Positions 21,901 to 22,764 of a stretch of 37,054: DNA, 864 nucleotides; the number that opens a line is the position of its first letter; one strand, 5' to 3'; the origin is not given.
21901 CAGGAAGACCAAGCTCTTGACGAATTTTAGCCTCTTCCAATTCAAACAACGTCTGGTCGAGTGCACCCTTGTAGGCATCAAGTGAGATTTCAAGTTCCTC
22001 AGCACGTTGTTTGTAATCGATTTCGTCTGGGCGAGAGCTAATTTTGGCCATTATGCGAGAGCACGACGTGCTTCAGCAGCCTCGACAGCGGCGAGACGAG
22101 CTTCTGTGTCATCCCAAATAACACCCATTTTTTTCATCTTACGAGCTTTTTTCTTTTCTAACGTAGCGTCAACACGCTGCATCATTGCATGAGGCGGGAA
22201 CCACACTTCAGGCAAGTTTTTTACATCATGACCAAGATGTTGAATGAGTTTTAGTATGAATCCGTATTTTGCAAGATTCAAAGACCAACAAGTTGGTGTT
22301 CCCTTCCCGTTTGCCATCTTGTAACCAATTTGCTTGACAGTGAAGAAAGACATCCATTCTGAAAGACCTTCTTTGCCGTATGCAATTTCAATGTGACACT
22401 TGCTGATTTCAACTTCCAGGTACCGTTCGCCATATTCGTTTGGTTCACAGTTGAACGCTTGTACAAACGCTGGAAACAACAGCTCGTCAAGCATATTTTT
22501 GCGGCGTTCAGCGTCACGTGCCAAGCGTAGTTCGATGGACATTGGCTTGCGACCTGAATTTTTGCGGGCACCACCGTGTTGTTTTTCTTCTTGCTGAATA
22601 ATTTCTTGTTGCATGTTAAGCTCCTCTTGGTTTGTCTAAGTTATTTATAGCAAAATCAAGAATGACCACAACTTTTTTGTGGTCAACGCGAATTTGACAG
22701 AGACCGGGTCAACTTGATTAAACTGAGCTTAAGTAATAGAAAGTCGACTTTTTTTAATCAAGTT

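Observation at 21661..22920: Two clusters of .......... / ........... sites bracket a 187-aa + 55-aa gene pair; candidate novel control or origin module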

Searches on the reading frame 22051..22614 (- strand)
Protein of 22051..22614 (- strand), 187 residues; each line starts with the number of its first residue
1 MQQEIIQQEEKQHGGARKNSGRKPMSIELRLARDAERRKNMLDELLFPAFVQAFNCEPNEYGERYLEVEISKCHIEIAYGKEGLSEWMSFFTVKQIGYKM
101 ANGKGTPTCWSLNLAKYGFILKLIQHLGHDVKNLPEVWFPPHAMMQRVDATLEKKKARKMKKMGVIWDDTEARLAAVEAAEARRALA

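Call 8: search_protein_families(library=pfam, proteins=[window:22051-22614:-], max_evalue=0.1)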
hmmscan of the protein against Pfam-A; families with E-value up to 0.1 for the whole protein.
window:22051-22614:- (187 aa): 0 families

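Call 9: search_protein_families(library=phrogs, proteins=[window:22051-22614:-], max_evalue=0.1)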
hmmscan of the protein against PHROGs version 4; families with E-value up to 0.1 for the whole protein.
window:22051-22614:- (187 aa): 0 families

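Call 12: find_homologous_proteins(query=window:22051-22614:-, max_evalue=0.01)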
Query window:22051-22614:- (187 aa): 1 proteins with E <= 0.01 among 364 candidates.
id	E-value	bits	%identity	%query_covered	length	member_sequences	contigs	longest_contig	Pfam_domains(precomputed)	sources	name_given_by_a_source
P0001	4.8e-122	423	100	100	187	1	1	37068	-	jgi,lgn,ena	-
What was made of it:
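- Tried and rejected: The word-indexed protein search found only the query itself (call 12).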

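Call 17: find_encoding_contigs(protein=P0001, flank=10000)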
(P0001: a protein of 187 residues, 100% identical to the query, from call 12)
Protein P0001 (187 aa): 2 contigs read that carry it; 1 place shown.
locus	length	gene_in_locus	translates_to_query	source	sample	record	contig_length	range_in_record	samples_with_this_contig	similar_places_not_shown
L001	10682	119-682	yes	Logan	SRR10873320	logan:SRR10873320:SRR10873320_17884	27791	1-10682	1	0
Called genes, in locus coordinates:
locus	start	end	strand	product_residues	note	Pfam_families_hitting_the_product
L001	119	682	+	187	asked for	-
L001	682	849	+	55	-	-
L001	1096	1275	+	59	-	-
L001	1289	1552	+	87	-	-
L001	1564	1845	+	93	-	-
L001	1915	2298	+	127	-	-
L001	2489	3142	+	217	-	-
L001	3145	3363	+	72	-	-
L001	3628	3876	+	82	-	-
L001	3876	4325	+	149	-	-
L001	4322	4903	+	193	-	-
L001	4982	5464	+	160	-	-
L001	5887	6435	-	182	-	-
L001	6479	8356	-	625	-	-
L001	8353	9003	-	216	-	-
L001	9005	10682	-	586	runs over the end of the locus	-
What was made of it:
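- The Logan contig L001 ends exactly 30 nt (k-1) into the window's 65-bp repeat (call 17).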

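Call 19: find_related_loci(query=window:22051-22614:-, collection=viral_contigs, flank=6000)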
Query window:22051-22614:- (187 aa) in viral_contigs; peptide patterns used: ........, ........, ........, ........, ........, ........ (x = any residue, [..] = any of these).
3 stretches matched a pattern, but none encodes a relative of the query by tblastn (E <= 1e-3).

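Call 23: search_protein_representatives(protein=window:22051-22614:-)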
Query: 187 residues. Proteins with E-value up to 0.001 (for the whole library): 23; up to 1e-10: 17; up to 1e-30: 2. The best 23 are listed.
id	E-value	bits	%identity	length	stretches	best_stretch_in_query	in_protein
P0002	3.7e-31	124.7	39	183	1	11-186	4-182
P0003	6.9e-31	123.8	42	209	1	16-164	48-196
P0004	6.7e-30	120.6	35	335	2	43-162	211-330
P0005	4.0e-29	118.1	42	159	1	13-160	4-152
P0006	3.5e-28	115.0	42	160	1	18-159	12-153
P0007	1.7e-26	109.6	40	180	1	13-158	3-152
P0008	5.4e-24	101.4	34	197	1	12-166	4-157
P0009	6.1e-23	97.9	36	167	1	8-165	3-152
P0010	3.6e-18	82.4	47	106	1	76-162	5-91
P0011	2.7e-17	79.5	34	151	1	41-172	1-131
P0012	9.6e-17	77.8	34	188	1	20-161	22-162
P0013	2.4e-15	73.2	33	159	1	11-162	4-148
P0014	6.9e-15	71.7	36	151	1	41-157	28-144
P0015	1.5e-14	70.6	32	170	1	13-163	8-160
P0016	3.3e-13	66.2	31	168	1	38-163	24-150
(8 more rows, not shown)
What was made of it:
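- The protein family is small: 23 representatives among 1.8 billion (call 23).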

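Call 25: predict_structure(protein=window:22051-22614:-)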
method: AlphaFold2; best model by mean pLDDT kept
length: 187 residues; sequences in the alignment: 1
mean_pLDDT: 41.4   pTM: 0.28
mean pLDDT of the five models: 41.4, 40.0, 39.5, 39.1, 35.2
residues with pLDDT >= 90: 0; 70-90: 5; 50-70: 35; < 50: 147
segments of 3 or more residues with pLDDT < 50: 2-12, 14-117, 126-129, 133-145, 163-169
pLDDT, mean of each block of 10 residues (from residue 1): 47 42 44 41 43 37 31 24 29 27 27 43 50 42 46 51 43 62 65
secondary structure, 60 per line:
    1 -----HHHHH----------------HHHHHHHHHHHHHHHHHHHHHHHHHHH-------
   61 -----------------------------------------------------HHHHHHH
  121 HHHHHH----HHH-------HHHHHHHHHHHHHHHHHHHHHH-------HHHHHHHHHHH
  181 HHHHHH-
elements in order: H6-10 H27-53 H114-126 H141-162 H170-186
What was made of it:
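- Tried and rejected: A single-sequence AF2 model was useless, with pLDDT 41 (call 25).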

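Call 26: find_homologous_proteins(query=A1, max_evalue=0.001)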
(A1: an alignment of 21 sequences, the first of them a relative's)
Query A1 (21 sequences) (187 aa, profile of the alignment): 8 proteins with E <= 0.001 among 8000 candidates.
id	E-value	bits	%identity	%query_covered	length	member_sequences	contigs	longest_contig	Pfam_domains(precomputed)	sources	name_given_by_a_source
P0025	1.2e-63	232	46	80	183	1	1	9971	-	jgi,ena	-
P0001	2.3e-62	228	100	100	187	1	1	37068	-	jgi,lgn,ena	-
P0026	9.1e-62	226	50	65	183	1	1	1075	-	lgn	-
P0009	5.2e-60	220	34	82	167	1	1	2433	-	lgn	-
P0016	3.2e-54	201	34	56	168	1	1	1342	-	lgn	-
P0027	7.5e-53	197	38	81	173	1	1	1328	-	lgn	-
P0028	1.0e-49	187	42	80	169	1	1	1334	-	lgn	-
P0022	1.6e-34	137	32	72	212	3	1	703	-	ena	-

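Call 28: find_encoding_contigs(protein=P0025, flank=10000)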
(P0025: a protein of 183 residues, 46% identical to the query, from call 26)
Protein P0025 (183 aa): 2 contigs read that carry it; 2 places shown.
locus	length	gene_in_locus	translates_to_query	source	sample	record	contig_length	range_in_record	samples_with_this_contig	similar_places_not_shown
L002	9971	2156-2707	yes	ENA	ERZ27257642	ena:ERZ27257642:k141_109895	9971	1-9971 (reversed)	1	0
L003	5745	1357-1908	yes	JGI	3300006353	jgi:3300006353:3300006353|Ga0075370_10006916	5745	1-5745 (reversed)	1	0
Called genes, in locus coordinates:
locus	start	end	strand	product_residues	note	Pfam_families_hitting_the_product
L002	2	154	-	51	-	?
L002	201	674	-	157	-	PF11149:DUF2924 (weak), PF18755:RAMA (weak)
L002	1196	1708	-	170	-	-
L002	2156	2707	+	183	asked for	-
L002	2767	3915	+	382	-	PF01555:N6_N4_Mtase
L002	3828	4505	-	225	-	-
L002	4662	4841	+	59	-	-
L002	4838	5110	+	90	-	-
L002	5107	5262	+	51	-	-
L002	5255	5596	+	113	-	-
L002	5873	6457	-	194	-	PF00589:Phage_integrase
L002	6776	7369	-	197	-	-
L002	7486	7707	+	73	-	-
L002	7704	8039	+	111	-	-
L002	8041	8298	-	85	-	-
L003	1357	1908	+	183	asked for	-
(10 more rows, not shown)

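Call 29: find_encoding_contigs(protein=P0009, flank=5000)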
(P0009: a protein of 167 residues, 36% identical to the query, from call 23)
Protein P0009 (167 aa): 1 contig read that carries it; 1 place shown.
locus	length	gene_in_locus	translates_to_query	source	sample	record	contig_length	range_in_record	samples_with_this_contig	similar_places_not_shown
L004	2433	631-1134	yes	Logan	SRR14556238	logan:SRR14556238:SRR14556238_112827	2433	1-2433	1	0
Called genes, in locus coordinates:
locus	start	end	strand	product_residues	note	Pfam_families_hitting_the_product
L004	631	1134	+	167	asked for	-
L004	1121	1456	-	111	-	PF02945:Endonuclease_7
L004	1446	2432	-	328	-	?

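Call 30: find_encoding_contigs(protein=P0026, flank=5000)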
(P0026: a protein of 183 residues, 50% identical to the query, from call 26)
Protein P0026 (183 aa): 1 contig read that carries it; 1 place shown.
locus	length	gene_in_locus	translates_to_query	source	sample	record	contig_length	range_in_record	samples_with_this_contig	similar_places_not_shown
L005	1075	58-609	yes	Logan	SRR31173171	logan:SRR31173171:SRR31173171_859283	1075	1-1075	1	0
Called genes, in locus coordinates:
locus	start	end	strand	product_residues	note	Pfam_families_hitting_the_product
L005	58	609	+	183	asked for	-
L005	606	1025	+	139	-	-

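Call 38: find_related_loci(query=A2, collection=viral_contigs, flank=8000)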
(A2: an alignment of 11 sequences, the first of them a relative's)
Query A2 (187 aa) in viral_contigs; peptide patterns used: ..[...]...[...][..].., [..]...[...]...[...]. (x = any residue, [..] = any of these).
23 stretches matched a pattern; 1 encode a relative of the query (tblastn E <= 1e-3); 1 distinct loci.
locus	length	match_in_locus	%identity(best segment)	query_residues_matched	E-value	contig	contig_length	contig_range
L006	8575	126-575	43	13-162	3e-42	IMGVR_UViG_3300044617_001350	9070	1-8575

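Call 41: find_encoding_contigs(protein=P0027, flank=5000)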
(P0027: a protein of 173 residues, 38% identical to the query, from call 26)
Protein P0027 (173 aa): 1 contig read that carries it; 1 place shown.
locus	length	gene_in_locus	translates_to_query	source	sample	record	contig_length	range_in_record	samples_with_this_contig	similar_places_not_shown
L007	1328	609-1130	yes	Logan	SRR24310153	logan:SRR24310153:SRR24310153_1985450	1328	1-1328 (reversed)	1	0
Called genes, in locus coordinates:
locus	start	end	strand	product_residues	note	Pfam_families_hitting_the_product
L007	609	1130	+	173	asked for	-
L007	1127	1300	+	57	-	-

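Call 42: find_encoding_contigs(protein=P0028, flank=5000)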
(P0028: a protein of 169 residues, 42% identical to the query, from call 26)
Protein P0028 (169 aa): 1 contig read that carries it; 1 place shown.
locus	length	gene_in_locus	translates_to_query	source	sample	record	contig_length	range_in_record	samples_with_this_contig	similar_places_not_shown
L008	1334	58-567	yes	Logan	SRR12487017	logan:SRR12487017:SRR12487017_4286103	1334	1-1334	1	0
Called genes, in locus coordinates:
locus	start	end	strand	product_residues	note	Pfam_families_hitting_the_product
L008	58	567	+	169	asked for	-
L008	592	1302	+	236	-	-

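Call 43: find_encoding_contigs(protein=P0016, flank=5000)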
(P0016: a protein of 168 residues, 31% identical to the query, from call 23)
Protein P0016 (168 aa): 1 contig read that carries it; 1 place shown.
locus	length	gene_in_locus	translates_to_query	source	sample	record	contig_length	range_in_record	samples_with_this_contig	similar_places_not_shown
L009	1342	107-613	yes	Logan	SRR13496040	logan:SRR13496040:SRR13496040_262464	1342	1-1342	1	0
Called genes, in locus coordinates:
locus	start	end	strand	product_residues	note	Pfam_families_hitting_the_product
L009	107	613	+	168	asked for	-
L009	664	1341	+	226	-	?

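Call 45: predict_structure(alignment_id=A1)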
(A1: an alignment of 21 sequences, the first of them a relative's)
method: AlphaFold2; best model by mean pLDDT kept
length: 187 residues; sequences in the alignment: 21
mean_pLDDT: 90.5   pTM: 0.78
mean pLDDT of the five models: 90.5, 90.2, 90.1, 88.7, 88.5
residues with pLDDT >= 90: 147; 70-90: 20; 50-70: 16; < 50: 4
segments of 3 or more residues with pLDDT < 50: none
pLDDT, mean of each block of 10 residues (from residue 1): 51 54 90 96 97 94 91 95 97 93 86 98 98 96 96 96 97 98 97
secondary structure, 60 per line:
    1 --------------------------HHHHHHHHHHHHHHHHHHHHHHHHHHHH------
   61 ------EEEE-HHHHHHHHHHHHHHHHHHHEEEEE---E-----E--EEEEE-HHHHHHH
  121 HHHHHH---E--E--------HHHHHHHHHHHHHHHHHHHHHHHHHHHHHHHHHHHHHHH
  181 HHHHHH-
elements in order: H27-54 E67-70 H72-90 E91-95 E108-112 H114-126 H142-186
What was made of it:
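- On Winged-helix / MarR-like regulators: The model has long N- and C-terminal helices and a b91-95 / loop / b108-112 hairpin (call 45).
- The AF2 model reaches pLDDT 90.5 and shows a disordered basic arm, an alpha/beta core with a beta-hairpin, and long terminal helices (call 45).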

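Call 50: fold_search(model_id=the predicted structure, library=pdb)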
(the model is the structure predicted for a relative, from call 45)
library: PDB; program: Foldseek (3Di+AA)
matches with E <= 10: 490; with E <= 0.001: 0
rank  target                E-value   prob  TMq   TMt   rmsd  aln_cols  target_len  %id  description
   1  5cvj_B                3.6e-02  0.41  0.23  0.14  19.5       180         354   13  Monolignol 4-O-methyltransferase 5 - coniferyl alcohol (released 2015-09-16)
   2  3rrk                  6.4e-02  0.23  0.19  0.13  15.1       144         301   11  Crystal structure of the cytoplasmic N-terminal domain of subunit I, homolog of subunit a, of V-ATPase (released 2011-08-10)
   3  5cvj_C                8.8e-02  0.25  0.22  0.13  19.8       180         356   12  Monolignol 4-O-methyltransferase 5 - coniferyl alcohol (released 2015-09-16)
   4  3reo_B                1.4e-01  0.15  0.19  0.12  19.4       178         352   13  Monolignol O-methyltransferase (MOMT) (released 2012-03-14)
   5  1kyw_C                1.5e-01  0.20  0.23  0.14  16.8       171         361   14  Crystal Structure Analysis of Caffeic Acid/5-hydroxyferulic acid 3/5-O-methyltransferase in complex with 5-hydroxyconi (released 2002-08-28)
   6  5cvu_B                1.7e-01  0.21  0.24  0.14  19.3       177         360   14  sinpyl alcohol bound monolignol 4-O-methyltransferase 5 (released 2015-09-16)
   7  22oz_D                1.9e-01  0.18  0.23  0.25  10.9       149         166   13  Structural insights into HpaR-mediated recognition of hrpX and hrpG in Xanthomonas campestris pv. campestris (released 2026-03-11)
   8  1fp1                  1.9e-01  0.18  0.23  0.15  19.3       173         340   10  CRYSTAL STRUCTURE ANALYSIS OF CHALCONE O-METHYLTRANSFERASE (released 2001-03-07)
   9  3r0a_B                2.2e-01  0.21  0.22  0.28   7.9       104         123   10  Possible transcriptional regulator from Methanosarcina mazei Go1 (gi 21227196) (released 2011-03-23)
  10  5cvj_D                2.3e-01  0.14  0.22  0.13  19.9       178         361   13  Monolignol 4-O-methyltransferase 5 - coniferyl alcohol (released 2015-09-16)
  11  1kyz_C                2.7e-01  0.13  0.23  0.14  17.0       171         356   14  Crystal Structure Analysis of Caffeic acid/5-hydroxyferulic acid 3/5-O-methyltransferase Ferulic Acid Complex (released 2002-08-28)
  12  6y2d_B                3.2e-01  0.21  0.18  0.35   7.1        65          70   18  Crystal structure of the second KH domain of FUBP1 (released 2020-03-25)
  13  5cvj_A                3.4e-01  0.16  0.23  0.14  19.5       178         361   12  Monolignol 4-O-methyltransferase 5 - coniferyl alcohol (released 2015-09-16)
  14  5cvv_A                3.7e-01  0.23  0.23  0.14   8.5       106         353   14  coniferyl alcohol bound monolignol 4-O-methyltransferase 9 (released 2015-09-16)
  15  3reo_A                3.7e-01  0.16  0.24  0.15  19.3       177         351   12  Monolignol O-methyltransferase (MOMT) (released 2012-03-14)
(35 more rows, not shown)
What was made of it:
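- On Iteron-type replicon (Rep initiator plus iterons): Foldseek against PDB finds nothing at E<1e-3 (call 50).
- On Winged-helix / MarR-like regulators: The weak Foldseek hits are mostly winged-helix proteins (MarR, ArsR, PadR, TFIIE), but all have E>=0.036 and TM<0.3 (call 50).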

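Call 51: fold_search(model_id=the predicted structure, library=viral)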
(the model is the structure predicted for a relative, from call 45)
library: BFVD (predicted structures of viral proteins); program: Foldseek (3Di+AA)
matches with E <= 10: 692; with E <= 0.001: 0
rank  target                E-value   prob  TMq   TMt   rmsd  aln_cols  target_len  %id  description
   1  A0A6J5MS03            3.4e-03  0.94  0.28  0.34  16.6       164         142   10  Uncharacterized protein [uncultured Caudovirales phage]
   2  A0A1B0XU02            3.3e-02  0.57  0.30  0.26  18.8       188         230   10  (no name in the UniProt tables at hand)
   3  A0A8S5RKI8            3.5e-02  0.28  0.19  0.12  20.6       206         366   14  Regulatory protein [virus sp. ct6GG30]
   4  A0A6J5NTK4            6.4e-02  0.23  0.17  0.18  16.8       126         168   14  Uncharacterized protein [uncultured Caudovirales phage]
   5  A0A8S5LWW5            7.3e-02  0.35  0.23  0.06   8.4       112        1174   12  Hom-end-associated Hint [Myoviridae sp. ctZgq1]
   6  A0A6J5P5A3            8.3e-02  0.44  0.22  0.35   7.4        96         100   14  Uncharacterized protein [uncultured Caudovirales phage]
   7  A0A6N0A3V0            1.5e-01  0.25  0.26  0.28  17.0       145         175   12  (no name in the UniProt tables at hand)
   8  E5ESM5                1.5e-01  0.11  0.14  0.16  22.9       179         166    9  (no name in the UniProt tables at hand)
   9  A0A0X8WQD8            1.6e-01  0.44  0.25  0.39   5.9        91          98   15  (no name in the UniProt tables at hand)
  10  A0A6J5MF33            1.8e-01  0.10  0.15  0.19  21.9       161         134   12  Uncharacterized protein [uncultured Caudovirales phage]
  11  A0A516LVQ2            1.9e-01  0.23  0.23  0.18  10.1       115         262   16  (no name in the UniProt tables at hand)
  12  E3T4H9                1.9e-01  0.14  0.17  0.09  12.4        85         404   16  K Homology domain-containing protein [Cafeteria roenbergensis virus (strain BV-PW1)]
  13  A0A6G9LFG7            1.9e-01  0.13  0.18  0.23  12.6       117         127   12  (no name in the UniProt tables at hand)
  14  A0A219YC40            2.0e-01  0.23  0.19  0.26   7.8        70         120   16  Uncharacterized protein [Aeromonas phage 65.2]
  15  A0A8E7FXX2            2.0e-01  0.12  0.16  0.20  14.0       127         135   19  (no name in the UniProt tables at hand)
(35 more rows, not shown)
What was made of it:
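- Foldseek's best hits are E=0.036 in PDB and 0.0034 in BFVD, with TM below 0.35 (calls 50, 51).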

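Call 52: search_solved_structures(query=A2, max_evalue=10)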
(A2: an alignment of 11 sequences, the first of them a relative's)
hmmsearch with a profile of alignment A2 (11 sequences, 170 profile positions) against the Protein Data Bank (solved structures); distinct sequences matched with E-value up to 10: 1.
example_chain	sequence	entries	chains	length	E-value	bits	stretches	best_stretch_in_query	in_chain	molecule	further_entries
4ive_A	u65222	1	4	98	1.3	12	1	15-66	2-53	Polyadenylate-binding protein 3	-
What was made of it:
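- On Iteron-type replicon (Rep initiator plus iterons): The PDB profile search is empty (call 52).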

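Call 53: search_protein_families(library=pfam, alignment_id=A1, max_evalue=1)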
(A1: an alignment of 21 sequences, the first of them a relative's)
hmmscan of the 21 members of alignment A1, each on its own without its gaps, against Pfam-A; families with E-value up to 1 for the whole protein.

A. member 1, P0001 (187 aa): 0 families

B. families by the number of members that match (of 21 scanned): 9 families
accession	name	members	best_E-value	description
PF02178.24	AT_hook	1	8.3e-06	AT hook motif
PF20936.3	GCIP_C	1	0.0078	Grap2 and cyclin-D-interacting, C-terminal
PF23296.1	DUF7079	1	0.027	Domain of unknown function (DUF7079)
PF20537.3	DUF6752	1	0.045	Domain of unknown function (DUF6752)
PF23229.2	DUF7067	1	0.078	Alpha-glucan water dikinase, DUF7067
PF23053.1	UBA_N4BP1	1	0.13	N4BP1, UBA-like domain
PF23998.1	BTB_BTBDG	1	0.21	BTBDG BTB/POZ domain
PF16890.10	DUF5083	1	0.26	Domain of unknown function (DUF5083)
PF13438.11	DUF4113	1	0.27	Domain of unknown function (DUF4113)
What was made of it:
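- On Iteron-type replicon (Rep initiator plus iterons): No Pfam or PHROG hit (calls 8, 9, 53).
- One member carries a Pfam AT_hook (call 53).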

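Call 56: find_related_loci(query=A3, collection=metagenome_contigs, flank=6000)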
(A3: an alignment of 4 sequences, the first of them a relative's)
Query A3 (187 aa) in metagenome_contigs; peptide patterns used: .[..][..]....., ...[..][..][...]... (x = any residue, [..] = any of these).
342 stretches matched a pattern; 3 encode a relative of the query (tblastn E <= 1e-3); 3 distinct loci.
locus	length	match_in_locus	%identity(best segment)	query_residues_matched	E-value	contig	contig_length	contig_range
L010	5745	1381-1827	46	14-162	2e-41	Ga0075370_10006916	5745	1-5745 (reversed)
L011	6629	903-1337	41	10-161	3e-36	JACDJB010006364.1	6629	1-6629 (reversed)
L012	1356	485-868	44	43-170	4e-33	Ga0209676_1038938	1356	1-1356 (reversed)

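Call 57: find_related_loci(query=A3, collection=genome_contigs, flank=8000)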
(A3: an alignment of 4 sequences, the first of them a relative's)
Query A3 (187 aa) in genome_contigs; peptide patterns used: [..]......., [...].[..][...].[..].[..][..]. (x = any residue, [..] = any of these).
131 stretches matched a pattern; 1 encode a relative of the query (tblastn E <= 1e-3); 1 distinct loci.
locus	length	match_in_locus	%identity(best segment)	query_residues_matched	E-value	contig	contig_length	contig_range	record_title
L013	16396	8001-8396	45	12-150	4e-35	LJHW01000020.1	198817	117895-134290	Beta proteobacterium AAP65 AAP65_Contigs_20, whole genome shotgun sequence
